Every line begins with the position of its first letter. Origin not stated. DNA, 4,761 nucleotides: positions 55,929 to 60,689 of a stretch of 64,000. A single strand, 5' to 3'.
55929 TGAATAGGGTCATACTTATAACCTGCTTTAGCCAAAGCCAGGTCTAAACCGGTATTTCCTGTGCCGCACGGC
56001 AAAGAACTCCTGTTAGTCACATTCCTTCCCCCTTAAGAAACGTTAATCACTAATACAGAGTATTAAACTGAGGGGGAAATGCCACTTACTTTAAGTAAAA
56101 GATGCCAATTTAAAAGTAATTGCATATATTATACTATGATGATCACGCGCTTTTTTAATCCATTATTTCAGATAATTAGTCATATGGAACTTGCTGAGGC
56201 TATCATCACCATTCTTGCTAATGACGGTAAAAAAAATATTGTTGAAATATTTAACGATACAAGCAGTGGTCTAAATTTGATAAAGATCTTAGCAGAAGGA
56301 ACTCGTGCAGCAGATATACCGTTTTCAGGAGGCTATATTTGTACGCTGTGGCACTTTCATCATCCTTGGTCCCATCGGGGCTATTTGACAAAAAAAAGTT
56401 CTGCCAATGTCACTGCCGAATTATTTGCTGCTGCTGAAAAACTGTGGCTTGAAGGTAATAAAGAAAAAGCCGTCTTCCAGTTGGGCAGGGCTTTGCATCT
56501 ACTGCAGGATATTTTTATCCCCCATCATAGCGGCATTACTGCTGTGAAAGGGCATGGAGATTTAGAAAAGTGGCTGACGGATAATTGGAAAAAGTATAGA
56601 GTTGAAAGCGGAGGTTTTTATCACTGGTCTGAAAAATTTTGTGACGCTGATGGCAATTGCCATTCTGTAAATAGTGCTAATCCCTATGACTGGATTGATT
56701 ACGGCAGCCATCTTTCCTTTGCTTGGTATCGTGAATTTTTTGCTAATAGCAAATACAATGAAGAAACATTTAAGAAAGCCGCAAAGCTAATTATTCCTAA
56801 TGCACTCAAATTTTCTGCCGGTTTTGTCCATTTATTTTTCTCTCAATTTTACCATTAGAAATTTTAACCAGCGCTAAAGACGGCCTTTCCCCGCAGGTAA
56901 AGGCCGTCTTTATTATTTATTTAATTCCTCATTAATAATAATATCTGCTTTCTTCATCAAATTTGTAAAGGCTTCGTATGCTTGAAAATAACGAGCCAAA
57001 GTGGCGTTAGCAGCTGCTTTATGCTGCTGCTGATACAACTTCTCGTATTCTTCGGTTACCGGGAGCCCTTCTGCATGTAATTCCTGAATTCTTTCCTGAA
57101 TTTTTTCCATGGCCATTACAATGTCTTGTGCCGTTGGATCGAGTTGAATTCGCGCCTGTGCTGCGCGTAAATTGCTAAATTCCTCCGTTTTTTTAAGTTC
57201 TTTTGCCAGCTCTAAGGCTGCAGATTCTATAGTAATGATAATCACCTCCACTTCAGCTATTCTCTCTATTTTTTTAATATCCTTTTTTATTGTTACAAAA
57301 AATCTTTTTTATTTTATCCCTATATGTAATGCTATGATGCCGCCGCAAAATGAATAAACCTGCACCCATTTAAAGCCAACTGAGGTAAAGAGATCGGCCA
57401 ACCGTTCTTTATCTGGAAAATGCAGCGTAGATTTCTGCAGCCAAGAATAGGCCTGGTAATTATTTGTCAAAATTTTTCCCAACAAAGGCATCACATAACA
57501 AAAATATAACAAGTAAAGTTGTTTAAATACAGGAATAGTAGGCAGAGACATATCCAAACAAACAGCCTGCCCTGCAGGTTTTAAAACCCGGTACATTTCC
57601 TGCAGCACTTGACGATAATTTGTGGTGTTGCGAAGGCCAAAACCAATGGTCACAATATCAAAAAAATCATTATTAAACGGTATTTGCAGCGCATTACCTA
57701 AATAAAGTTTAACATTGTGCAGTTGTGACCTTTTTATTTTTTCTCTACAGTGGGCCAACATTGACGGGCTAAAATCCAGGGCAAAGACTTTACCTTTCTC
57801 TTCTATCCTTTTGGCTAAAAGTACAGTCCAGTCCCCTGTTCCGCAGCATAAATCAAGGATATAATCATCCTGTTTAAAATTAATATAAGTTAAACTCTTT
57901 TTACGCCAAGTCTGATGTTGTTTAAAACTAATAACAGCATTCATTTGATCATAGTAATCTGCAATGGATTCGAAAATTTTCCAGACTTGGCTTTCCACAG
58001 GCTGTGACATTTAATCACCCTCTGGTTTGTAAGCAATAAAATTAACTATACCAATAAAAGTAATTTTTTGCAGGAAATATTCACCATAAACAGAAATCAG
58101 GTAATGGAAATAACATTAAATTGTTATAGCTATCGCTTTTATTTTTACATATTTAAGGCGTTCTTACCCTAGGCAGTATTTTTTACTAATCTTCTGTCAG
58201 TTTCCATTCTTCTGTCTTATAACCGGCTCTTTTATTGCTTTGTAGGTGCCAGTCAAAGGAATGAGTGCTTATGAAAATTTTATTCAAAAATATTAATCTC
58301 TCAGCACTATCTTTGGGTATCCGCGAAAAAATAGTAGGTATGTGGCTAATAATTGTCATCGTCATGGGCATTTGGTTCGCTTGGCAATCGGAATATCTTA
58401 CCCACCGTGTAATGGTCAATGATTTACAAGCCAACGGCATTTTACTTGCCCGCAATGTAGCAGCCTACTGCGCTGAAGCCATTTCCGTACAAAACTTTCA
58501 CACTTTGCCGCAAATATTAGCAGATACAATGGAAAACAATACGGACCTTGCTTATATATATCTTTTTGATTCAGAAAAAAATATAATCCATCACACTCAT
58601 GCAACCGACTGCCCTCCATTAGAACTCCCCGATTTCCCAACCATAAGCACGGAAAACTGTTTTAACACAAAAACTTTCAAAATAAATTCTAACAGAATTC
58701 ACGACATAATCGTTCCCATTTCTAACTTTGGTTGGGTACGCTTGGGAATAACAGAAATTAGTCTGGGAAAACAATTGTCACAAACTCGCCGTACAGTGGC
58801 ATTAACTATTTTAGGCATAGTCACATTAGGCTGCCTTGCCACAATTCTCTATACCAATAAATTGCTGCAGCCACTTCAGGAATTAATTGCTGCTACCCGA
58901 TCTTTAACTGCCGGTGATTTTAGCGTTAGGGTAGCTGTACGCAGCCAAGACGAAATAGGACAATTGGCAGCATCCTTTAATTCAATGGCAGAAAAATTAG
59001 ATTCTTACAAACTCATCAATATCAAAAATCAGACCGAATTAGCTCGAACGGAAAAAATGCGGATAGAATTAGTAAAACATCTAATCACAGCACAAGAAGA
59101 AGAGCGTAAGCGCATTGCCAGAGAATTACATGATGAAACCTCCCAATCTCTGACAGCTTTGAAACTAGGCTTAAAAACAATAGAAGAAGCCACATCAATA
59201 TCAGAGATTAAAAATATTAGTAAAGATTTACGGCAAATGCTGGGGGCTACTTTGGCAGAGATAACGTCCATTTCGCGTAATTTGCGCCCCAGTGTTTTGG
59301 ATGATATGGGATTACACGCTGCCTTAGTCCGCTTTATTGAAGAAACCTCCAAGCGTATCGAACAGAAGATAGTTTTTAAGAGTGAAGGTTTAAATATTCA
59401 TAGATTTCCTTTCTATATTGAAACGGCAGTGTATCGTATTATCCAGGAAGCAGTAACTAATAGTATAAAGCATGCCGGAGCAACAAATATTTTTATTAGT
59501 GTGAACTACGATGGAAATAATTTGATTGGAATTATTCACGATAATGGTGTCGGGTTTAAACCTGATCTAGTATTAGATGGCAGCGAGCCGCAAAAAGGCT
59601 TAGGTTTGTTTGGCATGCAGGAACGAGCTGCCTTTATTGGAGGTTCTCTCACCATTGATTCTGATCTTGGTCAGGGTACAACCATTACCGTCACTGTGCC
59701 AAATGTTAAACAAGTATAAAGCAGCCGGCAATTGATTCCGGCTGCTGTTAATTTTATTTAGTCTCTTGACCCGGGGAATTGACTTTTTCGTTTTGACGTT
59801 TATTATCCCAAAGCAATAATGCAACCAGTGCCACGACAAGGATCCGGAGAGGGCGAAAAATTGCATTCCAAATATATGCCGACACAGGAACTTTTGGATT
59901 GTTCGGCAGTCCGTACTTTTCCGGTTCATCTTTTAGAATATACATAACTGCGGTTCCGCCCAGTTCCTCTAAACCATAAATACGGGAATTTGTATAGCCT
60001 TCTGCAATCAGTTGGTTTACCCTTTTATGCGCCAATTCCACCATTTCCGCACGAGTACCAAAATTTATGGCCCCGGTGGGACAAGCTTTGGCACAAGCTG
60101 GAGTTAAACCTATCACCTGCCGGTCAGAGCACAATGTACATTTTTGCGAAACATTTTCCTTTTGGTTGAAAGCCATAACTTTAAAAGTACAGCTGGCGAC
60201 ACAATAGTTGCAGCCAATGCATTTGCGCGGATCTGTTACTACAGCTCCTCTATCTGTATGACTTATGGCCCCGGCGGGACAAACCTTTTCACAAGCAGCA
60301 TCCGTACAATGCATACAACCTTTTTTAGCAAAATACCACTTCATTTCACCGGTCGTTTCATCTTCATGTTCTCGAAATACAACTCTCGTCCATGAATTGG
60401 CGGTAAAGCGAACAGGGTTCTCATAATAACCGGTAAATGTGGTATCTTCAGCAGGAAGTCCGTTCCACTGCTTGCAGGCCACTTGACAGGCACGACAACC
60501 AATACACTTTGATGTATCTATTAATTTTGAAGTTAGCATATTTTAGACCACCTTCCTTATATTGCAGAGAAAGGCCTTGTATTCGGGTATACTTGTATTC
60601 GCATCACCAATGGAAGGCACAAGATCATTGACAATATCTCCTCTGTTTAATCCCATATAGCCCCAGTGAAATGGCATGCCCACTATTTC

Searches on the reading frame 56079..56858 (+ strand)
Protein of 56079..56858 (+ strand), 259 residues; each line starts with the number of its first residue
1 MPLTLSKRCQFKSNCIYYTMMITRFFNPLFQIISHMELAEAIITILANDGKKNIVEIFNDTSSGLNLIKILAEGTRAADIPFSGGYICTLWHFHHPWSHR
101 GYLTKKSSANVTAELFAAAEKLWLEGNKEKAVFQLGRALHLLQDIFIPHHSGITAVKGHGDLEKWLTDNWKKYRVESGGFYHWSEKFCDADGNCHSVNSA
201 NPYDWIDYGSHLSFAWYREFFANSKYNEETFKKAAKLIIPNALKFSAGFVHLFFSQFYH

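Call 27: search_protein_families(library=pfam, proteins=[window:56079-56858:+], max_evalue=0.001)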
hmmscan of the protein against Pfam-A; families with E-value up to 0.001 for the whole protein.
window:56079-56858:+ (259 aa): 1 family
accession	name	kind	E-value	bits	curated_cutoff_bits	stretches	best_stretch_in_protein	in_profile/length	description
PF00882.24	Zn_dep_PLPC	-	5.8e-10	39.8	26.8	1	35-173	2-127/167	Zinc dependent phospholipase C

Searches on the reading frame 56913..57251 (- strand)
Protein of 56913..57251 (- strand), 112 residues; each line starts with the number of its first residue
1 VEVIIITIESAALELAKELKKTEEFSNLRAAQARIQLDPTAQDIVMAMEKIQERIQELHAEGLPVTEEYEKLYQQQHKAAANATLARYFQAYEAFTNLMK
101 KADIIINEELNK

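Call 27: search_protein_families(library=pfam, proteins=[window:56913-57251:-], max_evalue=0.001)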
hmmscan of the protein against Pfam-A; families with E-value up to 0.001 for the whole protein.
window:56913-57251:- (112 aa): 1 family
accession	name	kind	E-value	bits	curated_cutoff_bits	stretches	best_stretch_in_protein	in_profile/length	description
PF06133.16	Com_YlbF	-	1.3e-15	58.2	23.9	1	8-110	1-104/105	Control of competence regulator ComK, YlbF/YmcA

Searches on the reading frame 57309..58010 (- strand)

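Call 16: search_protein_families(library=pfam, proteins=[window:57309-58010:-])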
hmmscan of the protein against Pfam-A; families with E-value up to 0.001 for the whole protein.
window:57309-58010:- (233 aa): 15 families
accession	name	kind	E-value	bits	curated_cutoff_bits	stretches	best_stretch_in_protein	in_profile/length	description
PF01209.24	Ubie_methyltran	-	2.8e-83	279.3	20.1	1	6-233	6-233/233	ubiE/COQ5 methyltransferase family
PF13649.12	Methyltransf_25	-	2.6e-24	86.2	27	1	51-147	1-97/97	Methyltransferase domain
PF13847.12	Methyltransf_31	-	2.2e-20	73.2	27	1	48-155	4-113/145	Methyltransferase domain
PF08241.18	Methyltransf_11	-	3.2e-20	73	21.2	1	52-151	1-95/95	Methyltransferase domain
PF08242.18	Methyltransf_12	-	2.8e-13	50.9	30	1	52-147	1-96/98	Methyltransferase domain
PF13489.12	Methyltransf_23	-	1.1e-09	38.6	27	1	45-217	20-163/164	Methyltransferase domain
PF01135.25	PCMT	-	8.2e-08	32.7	20.3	1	38-108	64-134/210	Protein-L-isoaspartate(D-aspartate) O-methyltransferase (PCMT)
PF01728.25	FtsJ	-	2e-07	31.5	24.1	1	44-93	17-63/181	FtsJ-like methyltransferase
PF02390.23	Methyltransf_4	-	2.3e-07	30.9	24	1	50-110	4-63/173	Putative methyltransferase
PF01189.24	Methyltr_RsmB-F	-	4.9e-07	30.1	27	1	42-111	3-72/199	16S rRNA methyltransferase RsmB/F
PF07021.18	MetW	-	4.3e-05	23.7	21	1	48-145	14-104/193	Methionine biosynthesis protein MetW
PF00398.26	RrnaAD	-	0.00024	20.7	24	1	31-115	14-93/263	Ribosomal RNA adenine dimethylase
PF02353.26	CMAS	-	0.00028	20.7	27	1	30-149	46-162/273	Mycolic acid cyclopropane synthetase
PF05175.20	MTS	-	0.00042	20.4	23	1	46-116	30-99/170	Methyltransferase small domain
PF05958.17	tRNA_U5-meth_tr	-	0.00092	18.7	23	0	13-102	172-253/357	tRNA (Uracil-5-)-methyltransferase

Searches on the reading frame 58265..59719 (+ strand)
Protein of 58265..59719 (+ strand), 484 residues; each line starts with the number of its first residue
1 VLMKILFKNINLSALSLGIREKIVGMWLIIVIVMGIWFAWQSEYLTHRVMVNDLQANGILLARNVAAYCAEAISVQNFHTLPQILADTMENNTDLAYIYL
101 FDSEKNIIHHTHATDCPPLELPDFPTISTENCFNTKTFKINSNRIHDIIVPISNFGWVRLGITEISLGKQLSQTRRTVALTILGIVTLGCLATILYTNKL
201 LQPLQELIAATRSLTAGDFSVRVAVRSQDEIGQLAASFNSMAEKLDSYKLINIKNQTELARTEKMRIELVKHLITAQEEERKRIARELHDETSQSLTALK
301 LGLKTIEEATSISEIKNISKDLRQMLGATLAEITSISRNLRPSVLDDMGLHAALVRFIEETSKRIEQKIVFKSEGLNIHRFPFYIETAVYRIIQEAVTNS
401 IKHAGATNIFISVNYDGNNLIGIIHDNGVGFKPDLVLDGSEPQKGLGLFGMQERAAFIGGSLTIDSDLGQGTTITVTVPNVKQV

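Call 16: search_protein_families(library=pfam, proteins=[window:58265-59719:+])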
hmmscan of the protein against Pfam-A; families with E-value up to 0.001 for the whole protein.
window:58265-59719:+ (484 aa): 4 families
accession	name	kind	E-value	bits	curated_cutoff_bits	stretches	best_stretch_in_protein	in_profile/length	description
PF00672.30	HAMP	-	1.5e-16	60.9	25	1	197-245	3-51/53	HAMP domain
PF02518.31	HATPase_c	-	1.1e-15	58.4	26.4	1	386-480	3-109/111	Histidine kinase-, DNA gyrase B-, and HSP90-like ATPase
PF07730.19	HisKA_3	-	2.3e-13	50.9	24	1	280-345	1-68/68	Histidine kinase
PF17203.10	sCache_3_2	-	5.2e-07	30.3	28.4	1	49-175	5-139/140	Single cache domain 3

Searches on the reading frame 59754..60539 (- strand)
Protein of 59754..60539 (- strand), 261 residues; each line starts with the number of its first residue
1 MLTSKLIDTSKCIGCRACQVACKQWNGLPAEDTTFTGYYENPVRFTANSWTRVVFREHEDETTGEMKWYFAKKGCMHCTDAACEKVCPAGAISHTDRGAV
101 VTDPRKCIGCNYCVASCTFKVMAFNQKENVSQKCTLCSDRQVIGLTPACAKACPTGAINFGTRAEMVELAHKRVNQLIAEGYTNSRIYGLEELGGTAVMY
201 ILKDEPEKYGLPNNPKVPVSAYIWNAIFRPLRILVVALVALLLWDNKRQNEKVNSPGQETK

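Call 16: search_protein_families(library=pfam, proteins=[window:59754-60539:-])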
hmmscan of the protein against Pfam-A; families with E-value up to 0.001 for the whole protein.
window:59754-60539:- (261 aa): 12 families
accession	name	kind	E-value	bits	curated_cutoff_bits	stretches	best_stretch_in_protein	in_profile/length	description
PF13247.11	Fer4_11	-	7.2e-23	81.1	26.2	1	67-163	2-100/100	4Fe-4S dicluster domain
PF12838.12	Fer4_7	-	6.4e-18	65.4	27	2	11-91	1-52/52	4Fe-4S dicluster domain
PF12797.12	Fer4_2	-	4.1e-12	45.6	24.5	1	6-23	4-21/22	4Fe-4S binding domain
PF00037.32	Fer4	-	3.8e-11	42.8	21.1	2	7-22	3-18/24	4Fe-4S binding domain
PF13237.11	Fer4_10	-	1.1e-10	41.7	25.5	2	68-117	2-52/53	4Fe-4S dicluster domain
PF12837.12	Fer4_6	-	1.6e-10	40.9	25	1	7-22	4-19/24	4Fe-4S binding domain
PF13187.11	Fer4_9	-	4.7e-09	36.6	27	2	75-119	2-49/52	4Fe-4S dicluster domain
PF13484.11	Fer4_16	-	5.3e-06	27.6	30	0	148-163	7-21/66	4Fe-4S double cluster binding domain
PF14697.11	Fer4_21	-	2.3e-05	24.9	35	0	73-118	6-52/59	4Fe-4S dicluster domain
PF13183.11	Fer4_8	-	4.1e-05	24.5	27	1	10-90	3-67/68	4Fe-4S dicluster domain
PF25160.1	LdpA_Fe-S-bd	-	4.1e-05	23.7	27.6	0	81-122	7-43/49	LdpA Fe-S cluster-binding domain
PF12798.12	Fer4_3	-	0.00056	21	27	0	75-91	1-15/15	4Fe-4S binding domain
